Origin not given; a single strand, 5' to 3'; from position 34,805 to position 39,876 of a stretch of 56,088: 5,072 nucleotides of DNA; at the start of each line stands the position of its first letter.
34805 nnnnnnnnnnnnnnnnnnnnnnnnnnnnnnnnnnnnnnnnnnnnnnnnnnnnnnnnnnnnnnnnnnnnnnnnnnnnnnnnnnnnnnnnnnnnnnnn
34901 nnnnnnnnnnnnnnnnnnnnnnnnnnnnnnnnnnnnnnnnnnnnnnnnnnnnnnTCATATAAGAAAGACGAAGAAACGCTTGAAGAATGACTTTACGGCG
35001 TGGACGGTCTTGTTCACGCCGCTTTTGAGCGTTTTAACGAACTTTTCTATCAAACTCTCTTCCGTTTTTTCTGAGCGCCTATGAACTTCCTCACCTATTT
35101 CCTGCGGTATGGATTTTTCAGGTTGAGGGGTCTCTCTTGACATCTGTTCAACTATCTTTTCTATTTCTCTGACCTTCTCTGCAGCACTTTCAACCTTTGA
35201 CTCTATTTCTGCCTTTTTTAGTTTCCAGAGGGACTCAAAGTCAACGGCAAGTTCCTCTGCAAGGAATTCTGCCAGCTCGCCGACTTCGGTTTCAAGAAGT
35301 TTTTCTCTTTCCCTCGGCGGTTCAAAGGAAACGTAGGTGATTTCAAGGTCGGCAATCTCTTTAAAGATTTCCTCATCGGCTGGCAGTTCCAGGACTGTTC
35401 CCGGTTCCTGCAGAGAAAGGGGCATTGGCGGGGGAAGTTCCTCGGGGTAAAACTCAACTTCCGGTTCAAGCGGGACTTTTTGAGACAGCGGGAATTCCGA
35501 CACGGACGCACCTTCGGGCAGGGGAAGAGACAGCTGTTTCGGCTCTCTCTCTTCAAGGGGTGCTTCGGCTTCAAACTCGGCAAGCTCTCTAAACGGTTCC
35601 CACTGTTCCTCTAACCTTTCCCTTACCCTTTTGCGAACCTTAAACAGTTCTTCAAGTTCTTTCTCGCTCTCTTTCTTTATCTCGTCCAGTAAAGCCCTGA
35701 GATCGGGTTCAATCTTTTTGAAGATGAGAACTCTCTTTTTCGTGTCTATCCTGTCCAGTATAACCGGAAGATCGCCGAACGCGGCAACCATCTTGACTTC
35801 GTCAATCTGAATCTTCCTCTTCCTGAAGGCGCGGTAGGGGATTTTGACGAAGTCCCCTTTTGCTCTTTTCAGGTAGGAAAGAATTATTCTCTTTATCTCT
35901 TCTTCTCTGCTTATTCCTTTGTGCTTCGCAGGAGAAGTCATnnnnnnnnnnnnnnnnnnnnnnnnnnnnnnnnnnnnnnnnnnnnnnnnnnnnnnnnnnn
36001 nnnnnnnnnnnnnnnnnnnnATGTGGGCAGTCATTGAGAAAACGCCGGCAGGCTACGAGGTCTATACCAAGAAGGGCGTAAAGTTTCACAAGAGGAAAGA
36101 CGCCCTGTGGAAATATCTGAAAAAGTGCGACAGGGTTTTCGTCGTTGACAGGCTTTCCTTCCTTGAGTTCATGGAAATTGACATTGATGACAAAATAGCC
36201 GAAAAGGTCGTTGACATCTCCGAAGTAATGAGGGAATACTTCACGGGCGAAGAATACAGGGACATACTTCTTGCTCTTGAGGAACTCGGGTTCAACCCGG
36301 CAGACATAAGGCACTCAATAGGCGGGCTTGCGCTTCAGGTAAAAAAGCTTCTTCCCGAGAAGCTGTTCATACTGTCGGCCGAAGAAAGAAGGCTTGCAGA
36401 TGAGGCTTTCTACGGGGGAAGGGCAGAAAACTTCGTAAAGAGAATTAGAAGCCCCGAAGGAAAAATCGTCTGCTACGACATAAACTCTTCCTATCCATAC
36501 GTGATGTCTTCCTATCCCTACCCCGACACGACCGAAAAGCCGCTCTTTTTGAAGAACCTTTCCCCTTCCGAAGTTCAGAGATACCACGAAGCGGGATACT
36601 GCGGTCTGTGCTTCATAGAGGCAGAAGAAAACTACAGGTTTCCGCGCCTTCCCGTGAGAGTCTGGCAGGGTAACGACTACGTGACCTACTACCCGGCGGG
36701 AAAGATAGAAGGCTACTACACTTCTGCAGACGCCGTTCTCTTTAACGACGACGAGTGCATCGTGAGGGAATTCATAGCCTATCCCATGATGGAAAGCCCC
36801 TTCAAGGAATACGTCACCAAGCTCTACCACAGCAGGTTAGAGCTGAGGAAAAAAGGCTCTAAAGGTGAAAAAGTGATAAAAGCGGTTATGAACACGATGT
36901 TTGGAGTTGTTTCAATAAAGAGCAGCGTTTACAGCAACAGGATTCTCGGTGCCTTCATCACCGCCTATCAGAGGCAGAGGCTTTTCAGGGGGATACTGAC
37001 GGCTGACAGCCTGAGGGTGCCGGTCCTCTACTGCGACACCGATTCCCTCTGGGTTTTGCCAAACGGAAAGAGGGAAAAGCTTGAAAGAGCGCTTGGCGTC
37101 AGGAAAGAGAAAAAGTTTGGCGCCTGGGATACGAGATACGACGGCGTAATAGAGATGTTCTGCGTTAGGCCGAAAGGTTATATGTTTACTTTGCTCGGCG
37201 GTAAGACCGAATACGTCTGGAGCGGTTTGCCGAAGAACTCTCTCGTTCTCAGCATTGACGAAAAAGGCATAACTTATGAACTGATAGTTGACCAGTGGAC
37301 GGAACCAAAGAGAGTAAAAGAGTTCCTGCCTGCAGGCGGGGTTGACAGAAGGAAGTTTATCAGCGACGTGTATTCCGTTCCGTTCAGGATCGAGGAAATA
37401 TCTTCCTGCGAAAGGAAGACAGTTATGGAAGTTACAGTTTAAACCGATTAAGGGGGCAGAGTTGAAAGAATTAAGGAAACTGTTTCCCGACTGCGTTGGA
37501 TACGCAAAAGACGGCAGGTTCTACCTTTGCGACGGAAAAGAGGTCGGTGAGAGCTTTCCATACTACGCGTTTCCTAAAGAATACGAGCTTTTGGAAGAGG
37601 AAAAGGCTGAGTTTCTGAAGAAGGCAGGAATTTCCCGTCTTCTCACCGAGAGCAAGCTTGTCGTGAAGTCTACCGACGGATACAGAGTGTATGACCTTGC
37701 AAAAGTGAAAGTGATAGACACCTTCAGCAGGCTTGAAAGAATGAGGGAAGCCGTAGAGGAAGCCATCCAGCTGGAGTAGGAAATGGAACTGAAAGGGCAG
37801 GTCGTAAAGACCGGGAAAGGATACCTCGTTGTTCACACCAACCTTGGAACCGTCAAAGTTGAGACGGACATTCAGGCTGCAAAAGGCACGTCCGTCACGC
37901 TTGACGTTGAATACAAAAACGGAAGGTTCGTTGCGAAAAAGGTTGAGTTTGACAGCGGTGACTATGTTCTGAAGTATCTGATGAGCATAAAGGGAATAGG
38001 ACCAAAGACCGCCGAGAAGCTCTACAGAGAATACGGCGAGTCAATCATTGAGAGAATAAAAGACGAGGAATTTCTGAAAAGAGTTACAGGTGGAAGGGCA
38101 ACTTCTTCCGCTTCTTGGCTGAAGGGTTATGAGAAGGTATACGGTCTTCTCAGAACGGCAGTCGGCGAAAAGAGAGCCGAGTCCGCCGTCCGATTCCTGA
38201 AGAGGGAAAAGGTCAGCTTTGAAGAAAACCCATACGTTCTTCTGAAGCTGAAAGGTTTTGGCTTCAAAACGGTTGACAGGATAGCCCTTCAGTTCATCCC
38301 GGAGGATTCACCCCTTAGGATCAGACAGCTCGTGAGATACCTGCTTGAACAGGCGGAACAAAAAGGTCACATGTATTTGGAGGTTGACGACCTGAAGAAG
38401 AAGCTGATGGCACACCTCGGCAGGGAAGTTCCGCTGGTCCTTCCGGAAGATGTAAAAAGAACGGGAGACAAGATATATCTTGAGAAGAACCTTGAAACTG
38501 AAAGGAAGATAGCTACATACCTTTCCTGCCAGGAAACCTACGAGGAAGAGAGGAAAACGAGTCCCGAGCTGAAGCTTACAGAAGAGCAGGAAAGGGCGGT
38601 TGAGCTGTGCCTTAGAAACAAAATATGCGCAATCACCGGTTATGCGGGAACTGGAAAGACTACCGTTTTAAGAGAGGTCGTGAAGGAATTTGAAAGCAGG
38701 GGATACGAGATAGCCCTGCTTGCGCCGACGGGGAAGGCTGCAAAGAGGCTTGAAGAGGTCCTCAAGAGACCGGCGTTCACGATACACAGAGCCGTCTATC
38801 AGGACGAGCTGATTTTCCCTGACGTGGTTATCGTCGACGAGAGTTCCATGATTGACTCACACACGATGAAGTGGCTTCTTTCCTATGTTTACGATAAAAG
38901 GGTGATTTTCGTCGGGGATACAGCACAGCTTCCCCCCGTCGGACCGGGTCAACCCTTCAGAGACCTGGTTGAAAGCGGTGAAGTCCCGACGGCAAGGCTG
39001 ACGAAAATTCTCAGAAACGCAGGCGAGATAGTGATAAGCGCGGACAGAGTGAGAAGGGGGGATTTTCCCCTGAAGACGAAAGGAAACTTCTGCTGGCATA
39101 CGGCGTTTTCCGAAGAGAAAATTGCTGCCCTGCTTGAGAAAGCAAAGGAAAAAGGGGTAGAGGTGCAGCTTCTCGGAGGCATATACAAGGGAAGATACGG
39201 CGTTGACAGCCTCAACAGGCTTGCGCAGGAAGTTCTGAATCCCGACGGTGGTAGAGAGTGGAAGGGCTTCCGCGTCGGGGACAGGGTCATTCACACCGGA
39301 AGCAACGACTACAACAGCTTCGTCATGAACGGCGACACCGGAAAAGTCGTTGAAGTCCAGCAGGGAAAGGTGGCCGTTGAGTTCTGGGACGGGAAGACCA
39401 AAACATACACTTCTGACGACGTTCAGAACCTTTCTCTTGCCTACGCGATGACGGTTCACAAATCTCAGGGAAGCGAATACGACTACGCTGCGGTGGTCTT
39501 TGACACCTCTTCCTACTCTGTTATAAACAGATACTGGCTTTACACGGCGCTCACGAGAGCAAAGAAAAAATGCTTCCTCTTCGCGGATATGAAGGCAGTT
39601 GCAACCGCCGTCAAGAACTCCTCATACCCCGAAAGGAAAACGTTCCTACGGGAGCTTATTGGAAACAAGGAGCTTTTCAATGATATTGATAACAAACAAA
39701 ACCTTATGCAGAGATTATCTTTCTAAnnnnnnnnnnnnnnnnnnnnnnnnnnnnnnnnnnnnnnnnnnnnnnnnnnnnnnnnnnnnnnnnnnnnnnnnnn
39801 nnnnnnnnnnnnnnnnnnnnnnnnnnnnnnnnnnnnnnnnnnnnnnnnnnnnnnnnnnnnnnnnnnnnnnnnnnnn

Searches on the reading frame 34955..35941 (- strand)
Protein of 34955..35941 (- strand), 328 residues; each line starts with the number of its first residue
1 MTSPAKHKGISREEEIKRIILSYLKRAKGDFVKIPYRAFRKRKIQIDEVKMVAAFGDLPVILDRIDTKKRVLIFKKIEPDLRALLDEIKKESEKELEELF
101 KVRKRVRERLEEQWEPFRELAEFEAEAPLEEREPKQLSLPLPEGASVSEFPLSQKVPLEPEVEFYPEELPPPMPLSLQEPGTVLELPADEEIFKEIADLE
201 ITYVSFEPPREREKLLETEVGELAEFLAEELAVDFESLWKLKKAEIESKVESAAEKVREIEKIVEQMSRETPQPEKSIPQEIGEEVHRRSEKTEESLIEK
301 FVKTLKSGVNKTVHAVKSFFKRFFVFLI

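Call 7: search_protein_families(library=pfam, proteins=[window:34955-35941:-], max_evalue=0.01)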
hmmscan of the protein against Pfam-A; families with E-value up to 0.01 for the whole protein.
window:34955-35941:- (328 aa): 0 families

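Call 51: search_solved_structures(query=window:34955-35941:-, max_evalue=10)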
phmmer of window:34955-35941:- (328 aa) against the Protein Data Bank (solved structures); distinct sequences matched with E-value up to 10: 1.
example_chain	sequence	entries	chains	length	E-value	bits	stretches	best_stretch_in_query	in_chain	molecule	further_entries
9zq6_B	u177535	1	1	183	0.2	14.4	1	181-238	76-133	AcrIIA26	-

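Call 55: search_protein_families(library=phrogs, proteins=[window:34955-35941:-], max_evalue=0.01)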
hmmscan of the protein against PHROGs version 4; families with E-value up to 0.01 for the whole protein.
window:34955-35941:- (328 aa): 0 families

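Call 56: search_protein_families(library=ncbifam, proteins=[window:34955-35941:-], max_evalue=0.01)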
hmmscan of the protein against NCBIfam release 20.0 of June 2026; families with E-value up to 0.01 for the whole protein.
window:34955-35941:- (328 aa): 0 families

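Call 62: predict_structure(protein=window:34955-35941:-)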
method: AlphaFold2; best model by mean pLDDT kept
length: 328 residues; sequences in the alignment: 1
mean_pLDDT: 58.8   pTM: 0.33
mean pLDDT of the five models: 58.8, 58.5, 47.3, 40.2, 37.5
residues with pLDDT >= 90: 20; 70-90: 60; 50-70: 127; < 50: 121
segments of 3 or more residues with pLDDT < 50: 1-6, 133-156, 175-178, 181-190, 192-209, 211-213, 230-233, 272-276, 312-328
pLDDT, mean of each block of 10 residues (from residue 1): 47 88 88 91 86 77 88 85 72 65 61 64 57 47 41 45 51 45 43 42 39 49 52 50 56 59 58 47 52 52 53 47 42
secondary structure, 60 per line:
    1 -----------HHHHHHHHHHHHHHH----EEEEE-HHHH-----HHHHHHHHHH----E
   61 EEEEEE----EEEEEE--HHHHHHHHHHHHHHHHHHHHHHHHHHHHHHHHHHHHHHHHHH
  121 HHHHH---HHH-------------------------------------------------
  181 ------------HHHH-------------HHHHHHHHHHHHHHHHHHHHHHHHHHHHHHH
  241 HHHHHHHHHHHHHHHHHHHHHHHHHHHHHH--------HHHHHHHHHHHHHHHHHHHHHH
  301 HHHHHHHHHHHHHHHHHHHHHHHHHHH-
elements in order: H12-26 E31-35 H37-40 H46-55 E60-66 E71-76 H79-125 H193-196 H210-270 H279-327

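Call 65: fold_search(model_id=the predicted structure, library=pdb)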
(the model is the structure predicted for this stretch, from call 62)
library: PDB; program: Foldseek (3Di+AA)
matches with E <= 10: 398; with E <= 0.001: 0
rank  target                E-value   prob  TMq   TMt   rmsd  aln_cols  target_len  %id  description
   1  7ctf_A                2.7e-01  0.51  0.16  0.41   6.6        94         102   12  Human origin recognition complex 1-5 State II (released 2021-01-06)
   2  2a1s_C                2.9e-01  0.33  0.15  0.13  11.1       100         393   12  Crystal structure of native PARN nuclease domain (released 2005-12-20)
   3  2z99                  3.1e-01  0.41  0.15  0.27   6.2        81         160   16  Crystal Structure of ScpB from Mycobacterium tuberculosis (released 2007-10-09)
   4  1p4x                  3.1e-01  0.21  0.13  0.16   6.1        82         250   18  Crystal structure of SarS protein from Staphylococcus Aureus (released 2003-07-08)
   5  7b0y_A                3.1e-01  0.21  0.12  0.03   7.3        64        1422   25  Structure of a transcribing RNA polymerase II-U1 snRNP complex (released 2021-01-13)
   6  3h0d_B                3.3e-01  0.90  0.18  0.37   2.6        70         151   13  Crystal structure of CtsR in complex with a 26bp DNA duplex (released 2009-06-30)
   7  2fnp_A                3.3e-01  0.41  0.15  0.32   7.2        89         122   11  Crystal structure of SarA (released 2006-01-31)
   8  8s0e_G                3.3e-01  0.38  0.15  0.15   5.3        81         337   23  H. sapiens OCCM bound to double stranded DNA (released 2024-10-02)
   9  8xvs_A                3.6e-01  0.14  0.12  0.03  11.3        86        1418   20  RNA polymerase II elongation complex with downstream nucleosome extracted from human nuclei (released 2025-05-07)
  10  2b0l_A                3.8e-01  0.51  0.16  0.42   6.1        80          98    9  C-terminal DNA binding domain of transcriptional pleiotropic repressor CodY. (released 2006-02-21)
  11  7jpo_A                4.7e-01  0.44  0.16  0.15   5.4        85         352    8  ORC-O1AAA: Human Origin Recognition Complex (ORC) with dynamic/unresolved ORC2 WH (released 2020-09-02)
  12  9qbc                  5.0e-01  0.21  0.14  0.32   8.9       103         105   11  Crystal structure of Brachyspira hampsonii PadR (released 2026-03-11)
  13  8vva_A                6.1e-01  0.35  0.10  0.35   4.2        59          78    8  Structure of DUF1480 domain-containing protein from Klebsiella pneumoniae subsp. pneumoniae SA1 (released 2024-06-19)
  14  1w7p_D                6.1e-01  0.25  0.16  0.27  11.3       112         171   15  The crystal structure of endosomal complex ESCRT-II (VPS22/VPS25/VPS36) (released 2004-09-29)
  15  6cmv_C                6.1e-01  0.15  0.16  0.32   7.1       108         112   13  Crystal structure of Archaeal Biofilm Regulator (AbfR2) from Sulfolobus acidocaldarius (released 2018-11-14)
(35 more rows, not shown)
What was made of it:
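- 34955..35941 (-): orf328, divergent from polB. Function unknown. Predicted N-terminal winged-helix-like domain followed by long helices. The structure model has low confidence overall, and fold matches are weak (calls 62, 65).
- orf328 has a winged-helix-like N-terminal domain in the model (calls 62, 65).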

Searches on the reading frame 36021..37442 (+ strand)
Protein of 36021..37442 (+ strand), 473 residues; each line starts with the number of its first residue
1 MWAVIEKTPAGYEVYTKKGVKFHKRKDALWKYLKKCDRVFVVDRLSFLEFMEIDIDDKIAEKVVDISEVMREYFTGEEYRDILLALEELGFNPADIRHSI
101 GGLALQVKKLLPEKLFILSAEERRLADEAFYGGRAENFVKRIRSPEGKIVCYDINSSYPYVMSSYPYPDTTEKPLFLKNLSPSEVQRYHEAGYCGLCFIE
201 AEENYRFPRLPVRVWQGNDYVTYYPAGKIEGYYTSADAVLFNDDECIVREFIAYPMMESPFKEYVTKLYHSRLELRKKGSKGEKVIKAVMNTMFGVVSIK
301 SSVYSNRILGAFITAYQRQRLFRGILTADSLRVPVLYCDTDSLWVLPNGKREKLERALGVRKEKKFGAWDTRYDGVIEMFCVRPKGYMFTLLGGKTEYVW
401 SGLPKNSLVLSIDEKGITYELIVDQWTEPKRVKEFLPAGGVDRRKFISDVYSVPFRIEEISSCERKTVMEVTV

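Call 7: search_protein_families(library=pfam, proteins=[window:36021-37442:+], max_evalue=0.01)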
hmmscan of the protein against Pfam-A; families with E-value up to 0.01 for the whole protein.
window:36021-37442:+ (473 aa): 1 family
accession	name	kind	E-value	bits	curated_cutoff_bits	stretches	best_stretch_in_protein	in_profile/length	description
PF03175.18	DNA_pol_B_2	-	1.3e-18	67.7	25.8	1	115-295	198-384/468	DNA polymerase type B, organellar and viral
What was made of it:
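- Checked: 36021-37442 encodes a family B polymerase (PF03175, E = 1.3e-18, call 7).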

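Call 8: search_dna_similar(query=window:36021-37442:+, collection=plasmids, mode=protein, max_rows=15)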
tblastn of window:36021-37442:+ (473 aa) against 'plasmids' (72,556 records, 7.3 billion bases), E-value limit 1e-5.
No match.

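Call 9: search_dna_similar(query=window:36021-37442:+, collection=phages, mode=protein, max_rows=15)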
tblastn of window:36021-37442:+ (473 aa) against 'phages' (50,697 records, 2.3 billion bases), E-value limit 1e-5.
No match.

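Call 10: find_encoding_contigs(protein=window:36021-37442:+, flank=10000, max_places=10)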
Protein window:36021-37442:+ (473 aa): 3 contigs read that carry it; 1 place shown.
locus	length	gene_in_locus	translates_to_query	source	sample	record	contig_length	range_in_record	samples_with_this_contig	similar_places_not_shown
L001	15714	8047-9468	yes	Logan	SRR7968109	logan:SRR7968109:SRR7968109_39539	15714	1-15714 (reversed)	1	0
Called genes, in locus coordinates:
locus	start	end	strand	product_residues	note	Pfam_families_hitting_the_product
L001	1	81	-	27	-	?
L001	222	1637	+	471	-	-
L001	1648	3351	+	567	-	-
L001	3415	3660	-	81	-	-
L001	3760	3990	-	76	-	-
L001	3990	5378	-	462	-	-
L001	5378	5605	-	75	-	-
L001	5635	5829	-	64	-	-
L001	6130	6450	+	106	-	-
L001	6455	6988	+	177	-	-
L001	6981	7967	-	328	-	-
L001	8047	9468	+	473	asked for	PF03175:DNA_pol_B_2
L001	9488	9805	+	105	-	-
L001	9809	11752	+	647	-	PF13191:AAA_16 (faint), PF14520:HHH_5 (faint), PF14490:HHH_RecD2, PF13245:AAA_19, PF13604:AAA_30, PF18335:SH3_13, PF01443:Viral_helicase1 (weak), PF13538:UvrD_C_2, +5 more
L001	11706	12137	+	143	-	-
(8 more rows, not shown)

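Call 11: find_related_loci(query=window:36021-37442:+, collection=genome_contigs, flank=10000)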
Query window:36021-37442:+ (473 aa) in genome_contigs; peptide patterns used: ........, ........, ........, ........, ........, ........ (x = any residue, [..] = any of these).
14 stretches matched a pattern; 1 encode a relative of the query (tblastn E <= 1e-3); 1 distinct loci.
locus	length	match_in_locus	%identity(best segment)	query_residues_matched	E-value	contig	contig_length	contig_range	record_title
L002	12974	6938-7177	28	400-473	6e-5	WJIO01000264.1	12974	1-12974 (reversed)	MAG: Candidatus Poribacteria bacterium isolate Bin_402 k141_2887538, whole genome shotgun sequence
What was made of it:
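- Tried and rejected: The GTDB genome scan gave one distant, uninformative hit (call 11).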

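Call 12: find_related_loci(query=window:36021-37442:+, collection=viral_contigs, flank=10000)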
Query window:36021-37442:+ (473 aa) in viral_contigs; peptide patterns used: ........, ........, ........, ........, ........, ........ (x = any residue, [..] = any of these).
3 stretches matched a pattern, but none encodes a relative of the query by tblastn (E <= 1e-3).
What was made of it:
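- Tried and rejected: IMG/VR gave none (call 12).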

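Call 13: find_homologous_proteins(query=window:36021-37442:+)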
Query window:36021-37442:+ (473 aa): 5 proteins with E <= 0.001 among 8000 candidates.
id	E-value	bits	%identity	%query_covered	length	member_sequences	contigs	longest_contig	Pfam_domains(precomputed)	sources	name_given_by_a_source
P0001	0.0e+0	1084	100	100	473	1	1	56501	PF03175.19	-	-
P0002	9.7e-132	458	48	98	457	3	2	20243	PF03175.19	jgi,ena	-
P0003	2.3e-10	58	27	48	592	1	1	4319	PF03175.19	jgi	jgi:hypothetical protein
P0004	3.7e-6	44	25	70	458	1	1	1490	PF03175.19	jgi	jgi:hypothetical protein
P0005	4.2e-5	41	24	72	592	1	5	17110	PF03175.19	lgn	-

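Call 14: find_encoding_contigs(protein=P0002, flank=10000, max_places=10)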
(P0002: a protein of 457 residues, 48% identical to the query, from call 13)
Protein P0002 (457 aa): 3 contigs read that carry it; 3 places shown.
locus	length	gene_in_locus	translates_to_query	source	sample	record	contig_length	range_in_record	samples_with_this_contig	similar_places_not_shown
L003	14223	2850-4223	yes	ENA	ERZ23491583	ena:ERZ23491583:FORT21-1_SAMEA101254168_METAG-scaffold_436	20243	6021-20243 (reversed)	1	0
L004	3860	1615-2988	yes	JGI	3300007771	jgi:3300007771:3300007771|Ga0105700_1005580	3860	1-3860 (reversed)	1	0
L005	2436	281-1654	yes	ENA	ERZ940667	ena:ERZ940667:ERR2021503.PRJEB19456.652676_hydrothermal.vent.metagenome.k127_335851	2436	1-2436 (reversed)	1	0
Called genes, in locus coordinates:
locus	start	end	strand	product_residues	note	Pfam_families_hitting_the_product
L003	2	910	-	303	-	?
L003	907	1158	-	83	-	-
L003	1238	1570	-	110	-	-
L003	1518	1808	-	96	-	-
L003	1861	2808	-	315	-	-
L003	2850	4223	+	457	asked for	PF03175:DNA_pol_B_2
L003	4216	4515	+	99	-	-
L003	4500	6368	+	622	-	PF14490:HHH_RecD2, PF05970:PIF1 (weak), PF13086:AAA_11 (faint), PF13604:AAA_30, PF01443:Viral_helicase1 (weak), PF13245:AAA_19, PF18335:SH3_13, PF13538:UvrD_C_2, +2 more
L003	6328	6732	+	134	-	-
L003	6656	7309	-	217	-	-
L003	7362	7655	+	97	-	-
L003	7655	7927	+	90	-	-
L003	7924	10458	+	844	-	PF19044:P-loop_TraG, PF01935:DUF87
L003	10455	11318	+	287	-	-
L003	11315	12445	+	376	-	-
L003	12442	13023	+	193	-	-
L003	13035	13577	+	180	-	-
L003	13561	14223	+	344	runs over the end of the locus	-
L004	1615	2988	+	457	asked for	PF03175:DNA_pol_B_2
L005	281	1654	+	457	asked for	PF03175:DNA_pol_B_2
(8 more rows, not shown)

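Call 50: search_solved_structures(query=window:36021-37442:+, max_evalue=1, show_alignments=1)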
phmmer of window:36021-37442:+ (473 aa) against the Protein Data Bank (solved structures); distinct sequences matched with E-value up to 1: 22.
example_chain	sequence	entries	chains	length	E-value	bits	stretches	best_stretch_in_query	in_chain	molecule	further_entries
7uy7_E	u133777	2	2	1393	2.3e-05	26.6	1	283-388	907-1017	DNA polymerase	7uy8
1q8i_A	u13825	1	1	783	0.00025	23.2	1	261-357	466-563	DNA polymerase II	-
3k57_A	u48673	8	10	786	0.00026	23.2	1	261-357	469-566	DNA polymerase II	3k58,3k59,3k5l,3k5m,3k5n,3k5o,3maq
5mdn_A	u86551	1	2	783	0.015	17.4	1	282-362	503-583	DNA polymerase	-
8g99_A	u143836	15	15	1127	0.17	13.9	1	283-378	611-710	DNA polymerase alpha catalytic subunit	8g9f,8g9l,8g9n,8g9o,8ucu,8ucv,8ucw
9mj5_S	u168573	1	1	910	0.17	13.9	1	283-378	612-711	DNA polymerase alpha catalytic subunit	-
5iud_A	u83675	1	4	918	0.17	13.9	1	283-378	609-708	DNA polymerase alpha catalytic subunit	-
4q5v_A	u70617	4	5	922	0.17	13.9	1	283-378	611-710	DNA polymerase alpha catalytic subunit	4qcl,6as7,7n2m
8vy3_C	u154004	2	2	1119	0.23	13.5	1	283-377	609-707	DNA polymerase alpha catalytic subunit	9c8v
5exr_C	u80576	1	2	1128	0.23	13.5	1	283-377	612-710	DNA polymerase alpha catalytic subunit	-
7u5c_C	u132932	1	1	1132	0.23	13.5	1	283-377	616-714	DNA polymerase alpha catalytic subunit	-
8d0b_F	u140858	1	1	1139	0.23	13.4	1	283-377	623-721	DNA polymerase alpha catalytic subunit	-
7opl_A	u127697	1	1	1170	0.24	13.4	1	283-377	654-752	DNA polymerase alpha catalytic subunit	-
8d96_C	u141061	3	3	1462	0.31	13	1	283-377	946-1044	DNA polymerase alpha catalytic subunit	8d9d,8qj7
8b9d_B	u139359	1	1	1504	0.33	13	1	283-377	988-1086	DNA polymerase alpha catalytic subunit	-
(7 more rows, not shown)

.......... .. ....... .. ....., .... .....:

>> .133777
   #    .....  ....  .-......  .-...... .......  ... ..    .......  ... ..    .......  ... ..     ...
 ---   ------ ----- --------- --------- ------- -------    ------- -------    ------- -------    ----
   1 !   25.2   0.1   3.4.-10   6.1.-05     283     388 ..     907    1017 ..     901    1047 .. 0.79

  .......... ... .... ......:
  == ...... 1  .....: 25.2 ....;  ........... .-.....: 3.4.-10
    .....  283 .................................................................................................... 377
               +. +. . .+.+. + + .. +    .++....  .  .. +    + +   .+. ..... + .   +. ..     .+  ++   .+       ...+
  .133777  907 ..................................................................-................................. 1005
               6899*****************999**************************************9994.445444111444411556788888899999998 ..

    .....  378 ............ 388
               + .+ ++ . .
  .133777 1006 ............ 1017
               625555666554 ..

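Call 55: search_protein_families(library=phrogs, proteins=[window:36021-37442:+], max_evalue=0.01)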
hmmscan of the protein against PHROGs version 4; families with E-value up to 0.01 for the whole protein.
window:36021-37442:+ (473 aa): 3 families
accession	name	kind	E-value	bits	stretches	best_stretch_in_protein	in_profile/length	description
phrog_1907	-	DNA, RNA and nucleotide metabolism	1.8e-23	84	2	304-407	462-563/629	DNA polymerase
phrog_11768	-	DNA, RNA and nucleotide metabolism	3.3e-15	56.7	1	123-367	256-507/647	DNA polymerase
phrog_262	-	DNA, RNA and nucleotide metabolism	0.0064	15.6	0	144-348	394-587/856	DNA polymerase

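Call 56: search_protein_families(library=ncbifam, proteins=[window:36021-37442:+], max_evalue=0.01)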
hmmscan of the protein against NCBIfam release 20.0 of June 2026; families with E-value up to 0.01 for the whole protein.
window:36021-37442:+ (473 aa): 4 families
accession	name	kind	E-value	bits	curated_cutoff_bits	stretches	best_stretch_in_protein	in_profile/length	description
NF004417.0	PRK05761.1-3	equivalog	1.8e-05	22.9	780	1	284-364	587-666/858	DNA-directed DNA polymerase I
NF004421.0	PRK05762.1-2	equivalog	2.9e-05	22.6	570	1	264-351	480-568/795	DNA polymerase II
NF004419.0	PRK05761.1-5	equivalog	0.00027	19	1285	1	284-355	656-726/932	DNA-directed DNA polymerase I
NF004420.0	PRK05762.1-1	equivalog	0.00089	18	1435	1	261-361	466-568/783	DNA polymerase II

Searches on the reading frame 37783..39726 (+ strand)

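Call 7: search_protein_families(library=pfam, proteins=[window:37783-39726:+], max_evalue=0.01)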
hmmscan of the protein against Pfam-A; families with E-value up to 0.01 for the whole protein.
window:37783-39726:+ (647 aa): 30 families (the best 25 are shown)
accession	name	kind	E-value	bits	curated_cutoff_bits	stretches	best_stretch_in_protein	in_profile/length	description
PF13604.12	AAA_30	-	1.4e-41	142.8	27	1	265-427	2-172/191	AAA domain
PF13245.12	AAA_19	-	6.1e-30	104.6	25.1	1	269-388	1-134/134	AAA domain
PF14490.11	HHH_RecD2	-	1e-17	64.3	27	1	146-198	37-92/92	ATP-dependent RecD2 DNA helicase HHH domain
PF13538.12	UvrD_C_2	-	5.6e-15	55.4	27.4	1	552-599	1-51/52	UvrD-like helicase C-terminal domain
PF01443.25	Viral_helicase1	-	2.6e-14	54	21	2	538-600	163-227/228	Viral superfamily 1 RNA helicase core domain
PF18335.7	SH3_13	-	9.7e-11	41.7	41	1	477-534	1-65/65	ATP-dependent RecD-like DNA helicase SH3 domain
PF13086.12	AAA_11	-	7.2e-10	39.5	27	2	265-305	2-50/257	AAA domain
PF09848.15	SLFN-g3_helicase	-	1.9e-07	31.1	24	1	280-337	2-57/354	Schlafen group 3, DNA/RNA helicase domain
PF14520.12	HHH_5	-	4.2e-07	30.8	27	1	64-91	2-32/57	Helix-hairpin-helix domain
PF25199.1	nSTAND_NTPase5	-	7.3e-06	26.3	34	1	277-329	39-93/145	Novel STAND NTPase 5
PF05970.20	PIF1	-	8.3e-06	26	25.9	1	265-324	2-67/223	PIF1-like helicase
PF20720.3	nSTAND3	-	1.5e-05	25.2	27.2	1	266-313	4-51/155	Novel STAND NTPase 3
PF13191.12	AAA_16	-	1.9e-05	25.6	32.6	1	280-307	25-52/167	AAA ATPase domain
PF02689.20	Herpes_Helicase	-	0.00015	20.4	27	0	550-607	727-782/808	Helicase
PF02562.22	PhoH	-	0.00021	21.3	27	0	265-295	5-35/205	PhoH-like protein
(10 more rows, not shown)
